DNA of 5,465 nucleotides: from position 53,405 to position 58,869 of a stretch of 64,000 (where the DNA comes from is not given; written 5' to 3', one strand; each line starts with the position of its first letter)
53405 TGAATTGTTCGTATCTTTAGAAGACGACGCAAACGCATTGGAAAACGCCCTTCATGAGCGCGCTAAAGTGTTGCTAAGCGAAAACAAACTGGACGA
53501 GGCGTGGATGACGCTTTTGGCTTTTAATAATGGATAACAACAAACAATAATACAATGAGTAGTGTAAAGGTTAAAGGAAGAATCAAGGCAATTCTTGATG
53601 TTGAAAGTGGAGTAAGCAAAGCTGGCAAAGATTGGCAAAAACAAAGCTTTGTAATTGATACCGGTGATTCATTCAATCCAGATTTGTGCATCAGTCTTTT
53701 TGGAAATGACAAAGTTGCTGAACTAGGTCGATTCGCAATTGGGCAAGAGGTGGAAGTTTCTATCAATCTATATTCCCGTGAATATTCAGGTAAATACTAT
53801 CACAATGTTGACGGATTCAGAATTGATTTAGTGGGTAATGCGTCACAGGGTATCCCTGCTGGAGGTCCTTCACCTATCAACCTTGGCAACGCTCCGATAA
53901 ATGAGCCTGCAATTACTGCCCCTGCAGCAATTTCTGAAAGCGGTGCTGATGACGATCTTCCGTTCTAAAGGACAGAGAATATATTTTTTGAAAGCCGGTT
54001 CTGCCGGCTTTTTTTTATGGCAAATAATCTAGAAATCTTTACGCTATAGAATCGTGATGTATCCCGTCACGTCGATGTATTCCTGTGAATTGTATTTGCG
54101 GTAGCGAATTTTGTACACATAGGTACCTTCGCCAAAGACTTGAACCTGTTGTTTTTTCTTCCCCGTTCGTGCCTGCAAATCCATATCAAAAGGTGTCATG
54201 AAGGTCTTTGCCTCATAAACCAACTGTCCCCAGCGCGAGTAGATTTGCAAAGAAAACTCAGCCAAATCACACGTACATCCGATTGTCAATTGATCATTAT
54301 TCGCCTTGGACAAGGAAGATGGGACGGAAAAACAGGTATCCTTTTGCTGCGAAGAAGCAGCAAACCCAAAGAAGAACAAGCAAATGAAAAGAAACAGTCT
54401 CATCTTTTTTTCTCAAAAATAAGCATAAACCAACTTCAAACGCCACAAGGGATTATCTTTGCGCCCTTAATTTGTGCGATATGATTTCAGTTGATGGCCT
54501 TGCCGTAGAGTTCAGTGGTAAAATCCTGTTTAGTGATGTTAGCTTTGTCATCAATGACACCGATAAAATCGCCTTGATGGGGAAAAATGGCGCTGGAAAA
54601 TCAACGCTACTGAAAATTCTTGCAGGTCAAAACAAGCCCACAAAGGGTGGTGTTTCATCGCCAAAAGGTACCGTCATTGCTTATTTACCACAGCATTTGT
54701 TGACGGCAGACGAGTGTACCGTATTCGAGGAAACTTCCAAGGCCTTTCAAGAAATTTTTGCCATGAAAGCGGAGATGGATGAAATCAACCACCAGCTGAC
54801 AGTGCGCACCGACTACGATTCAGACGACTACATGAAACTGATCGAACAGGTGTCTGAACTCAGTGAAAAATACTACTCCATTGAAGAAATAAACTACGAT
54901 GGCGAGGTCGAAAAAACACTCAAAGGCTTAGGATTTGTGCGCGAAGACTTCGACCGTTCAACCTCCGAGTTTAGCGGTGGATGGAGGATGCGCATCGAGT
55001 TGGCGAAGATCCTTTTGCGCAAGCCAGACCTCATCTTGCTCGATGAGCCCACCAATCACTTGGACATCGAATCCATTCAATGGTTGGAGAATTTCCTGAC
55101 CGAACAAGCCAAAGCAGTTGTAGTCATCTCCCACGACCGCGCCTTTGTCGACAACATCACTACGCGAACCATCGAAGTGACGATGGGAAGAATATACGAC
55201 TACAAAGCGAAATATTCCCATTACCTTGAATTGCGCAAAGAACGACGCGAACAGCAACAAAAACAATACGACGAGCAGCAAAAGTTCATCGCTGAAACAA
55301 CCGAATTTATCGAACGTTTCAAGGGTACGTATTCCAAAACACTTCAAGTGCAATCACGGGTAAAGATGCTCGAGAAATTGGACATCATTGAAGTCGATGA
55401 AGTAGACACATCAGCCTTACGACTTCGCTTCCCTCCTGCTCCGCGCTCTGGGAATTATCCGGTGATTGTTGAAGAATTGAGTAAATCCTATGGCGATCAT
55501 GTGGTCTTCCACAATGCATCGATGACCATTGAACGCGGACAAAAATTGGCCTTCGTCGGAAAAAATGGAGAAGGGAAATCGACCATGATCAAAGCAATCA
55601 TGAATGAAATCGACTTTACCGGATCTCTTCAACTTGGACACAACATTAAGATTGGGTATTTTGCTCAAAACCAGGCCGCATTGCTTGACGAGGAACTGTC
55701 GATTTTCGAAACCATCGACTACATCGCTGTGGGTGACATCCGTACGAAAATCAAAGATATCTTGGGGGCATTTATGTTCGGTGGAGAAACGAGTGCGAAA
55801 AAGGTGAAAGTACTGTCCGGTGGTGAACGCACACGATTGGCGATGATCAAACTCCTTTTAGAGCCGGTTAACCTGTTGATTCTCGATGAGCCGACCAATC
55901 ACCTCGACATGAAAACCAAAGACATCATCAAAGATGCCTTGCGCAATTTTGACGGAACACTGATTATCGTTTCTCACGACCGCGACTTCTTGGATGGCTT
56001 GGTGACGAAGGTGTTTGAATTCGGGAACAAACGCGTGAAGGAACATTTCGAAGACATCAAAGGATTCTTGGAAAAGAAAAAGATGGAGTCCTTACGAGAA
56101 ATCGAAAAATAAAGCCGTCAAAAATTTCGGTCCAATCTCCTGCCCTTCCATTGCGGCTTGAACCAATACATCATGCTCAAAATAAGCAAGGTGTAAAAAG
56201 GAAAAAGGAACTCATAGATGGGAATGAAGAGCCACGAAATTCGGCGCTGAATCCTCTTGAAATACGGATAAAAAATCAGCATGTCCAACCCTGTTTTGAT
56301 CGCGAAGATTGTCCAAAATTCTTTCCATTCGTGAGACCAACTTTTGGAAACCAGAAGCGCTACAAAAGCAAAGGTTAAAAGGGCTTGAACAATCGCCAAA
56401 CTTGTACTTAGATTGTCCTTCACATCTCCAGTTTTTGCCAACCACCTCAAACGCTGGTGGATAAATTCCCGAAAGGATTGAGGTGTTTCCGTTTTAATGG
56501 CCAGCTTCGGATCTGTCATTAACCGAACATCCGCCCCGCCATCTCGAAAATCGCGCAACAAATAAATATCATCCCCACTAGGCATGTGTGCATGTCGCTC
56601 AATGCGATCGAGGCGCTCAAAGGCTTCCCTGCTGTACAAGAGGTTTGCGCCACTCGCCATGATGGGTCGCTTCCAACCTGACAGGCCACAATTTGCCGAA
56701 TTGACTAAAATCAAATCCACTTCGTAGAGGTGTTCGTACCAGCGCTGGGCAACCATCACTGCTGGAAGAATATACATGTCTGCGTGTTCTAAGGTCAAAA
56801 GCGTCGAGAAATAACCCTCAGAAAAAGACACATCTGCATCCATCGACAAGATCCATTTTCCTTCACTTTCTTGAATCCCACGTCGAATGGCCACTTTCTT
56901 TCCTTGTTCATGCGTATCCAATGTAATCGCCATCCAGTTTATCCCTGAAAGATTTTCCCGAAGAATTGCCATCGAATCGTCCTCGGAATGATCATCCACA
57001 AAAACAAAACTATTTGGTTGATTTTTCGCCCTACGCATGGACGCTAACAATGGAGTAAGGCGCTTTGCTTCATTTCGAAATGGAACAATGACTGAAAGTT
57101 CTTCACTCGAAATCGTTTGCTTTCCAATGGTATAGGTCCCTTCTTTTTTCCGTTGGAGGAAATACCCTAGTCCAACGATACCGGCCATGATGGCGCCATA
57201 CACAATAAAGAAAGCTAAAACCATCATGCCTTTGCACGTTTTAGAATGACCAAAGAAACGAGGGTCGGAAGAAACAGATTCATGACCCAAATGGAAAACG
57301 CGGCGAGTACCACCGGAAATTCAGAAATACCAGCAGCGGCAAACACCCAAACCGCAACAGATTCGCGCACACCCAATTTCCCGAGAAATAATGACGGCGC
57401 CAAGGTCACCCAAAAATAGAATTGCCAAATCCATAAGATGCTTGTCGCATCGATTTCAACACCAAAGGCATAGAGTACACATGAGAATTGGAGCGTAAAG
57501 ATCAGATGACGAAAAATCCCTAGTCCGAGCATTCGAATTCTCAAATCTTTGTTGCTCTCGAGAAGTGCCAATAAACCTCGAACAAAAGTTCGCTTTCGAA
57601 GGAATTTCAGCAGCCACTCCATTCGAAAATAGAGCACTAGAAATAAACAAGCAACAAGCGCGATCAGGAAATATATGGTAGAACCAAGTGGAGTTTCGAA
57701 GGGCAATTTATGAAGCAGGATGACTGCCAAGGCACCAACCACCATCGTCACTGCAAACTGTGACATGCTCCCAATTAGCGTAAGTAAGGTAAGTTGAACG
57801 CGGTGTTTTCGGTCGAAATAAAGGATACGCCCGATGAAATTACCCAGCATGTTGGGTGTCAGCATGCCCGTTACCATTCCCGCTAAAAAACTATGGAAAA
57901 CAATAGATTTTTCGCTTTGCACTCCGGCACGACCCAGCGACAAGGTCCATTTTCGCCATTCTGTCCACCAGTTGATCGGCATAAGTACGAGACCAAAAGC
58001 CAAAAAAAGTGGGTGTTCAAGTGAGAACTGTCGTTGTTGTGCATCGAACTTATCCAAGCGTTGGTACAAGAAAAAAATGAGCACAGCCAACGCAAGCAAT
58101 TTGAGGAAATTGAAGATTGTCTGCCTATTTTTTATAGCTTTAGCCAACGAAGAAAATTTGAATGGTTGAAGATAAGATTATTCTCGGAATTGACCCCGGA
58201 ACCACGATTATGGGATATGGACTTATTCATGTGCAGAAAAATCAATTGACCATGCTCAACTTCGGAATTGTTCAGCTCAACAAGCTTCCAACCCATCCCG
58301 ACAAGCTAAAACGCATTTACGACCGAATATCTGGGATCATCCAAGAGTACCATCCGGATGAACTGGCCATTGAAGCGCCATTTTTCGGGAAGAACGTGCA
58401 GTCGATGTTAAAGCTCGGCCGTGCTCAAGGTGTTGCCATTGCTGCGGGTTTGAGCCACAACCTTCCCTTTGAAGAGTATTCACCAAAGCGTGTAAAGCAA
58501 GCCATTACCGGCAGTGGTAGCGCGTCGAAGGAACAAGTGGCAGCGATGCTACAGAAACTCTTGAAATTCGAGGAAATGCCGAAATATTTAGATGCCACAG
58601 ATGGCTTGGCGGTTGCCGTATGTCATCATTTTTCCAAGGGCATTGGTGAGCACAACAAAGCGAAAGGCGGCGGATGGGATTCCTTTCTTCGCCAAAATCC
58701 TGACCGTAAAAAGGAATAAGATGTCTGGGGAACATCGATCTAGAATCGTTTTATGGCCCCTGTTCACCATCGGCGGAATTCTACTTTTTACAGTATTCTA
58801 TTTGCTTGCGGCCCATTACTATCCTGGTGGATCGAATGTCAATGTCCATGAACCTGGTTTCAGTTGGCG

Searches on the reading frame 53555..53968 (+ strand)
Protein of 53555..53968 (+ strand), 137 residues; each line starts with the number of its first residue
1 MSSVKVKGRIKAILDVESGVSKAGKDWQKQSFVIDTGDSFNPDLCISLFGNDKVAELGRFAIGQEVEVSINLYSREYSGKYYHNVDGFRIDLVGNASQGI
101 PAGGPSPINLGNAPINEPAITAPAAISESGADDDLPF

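Call 76: search_protein_families(library=pfam, proteins=[window:53555-53968:+], max_evalue=0.01)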
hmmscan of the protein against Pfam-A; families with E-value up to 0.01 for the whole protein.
window:53555-53968:+ (137 aa): 1 family
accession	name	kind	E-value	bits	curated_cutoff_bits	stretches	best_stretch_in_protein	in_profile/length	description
PF11325.14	DUF3127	-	3.6e-24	85.2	27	1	6-90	2-84/85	Domain of unknown function (DUF3127)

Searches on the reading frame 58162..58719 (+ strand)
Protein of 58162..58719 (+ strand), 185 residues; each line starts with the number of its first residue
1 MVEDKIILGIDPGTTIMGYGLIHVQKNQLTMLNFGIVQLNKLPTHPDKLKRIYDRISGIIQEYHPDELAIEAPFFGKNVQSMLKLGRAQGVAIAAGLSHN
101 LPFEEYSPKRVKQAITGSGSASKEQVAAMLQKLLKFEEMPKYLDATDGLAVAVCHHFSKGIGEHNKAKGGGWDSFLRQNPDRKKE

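Call 76: search_protein_families(library=pfam, proteins=[window:58162-58719:+], max_evalue=0.01)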
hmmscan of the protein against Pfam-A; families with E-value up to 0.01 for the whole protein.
window:58162-58719:+ (185 aa): 1 family
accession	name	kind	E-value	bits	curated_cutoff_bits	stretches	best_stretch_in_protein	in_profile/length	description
PF02075.23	RuvC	-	1.2e-45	155.5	22.2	1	7-155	1-148/148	Crossover junction endodeoxyribonuclease RuvC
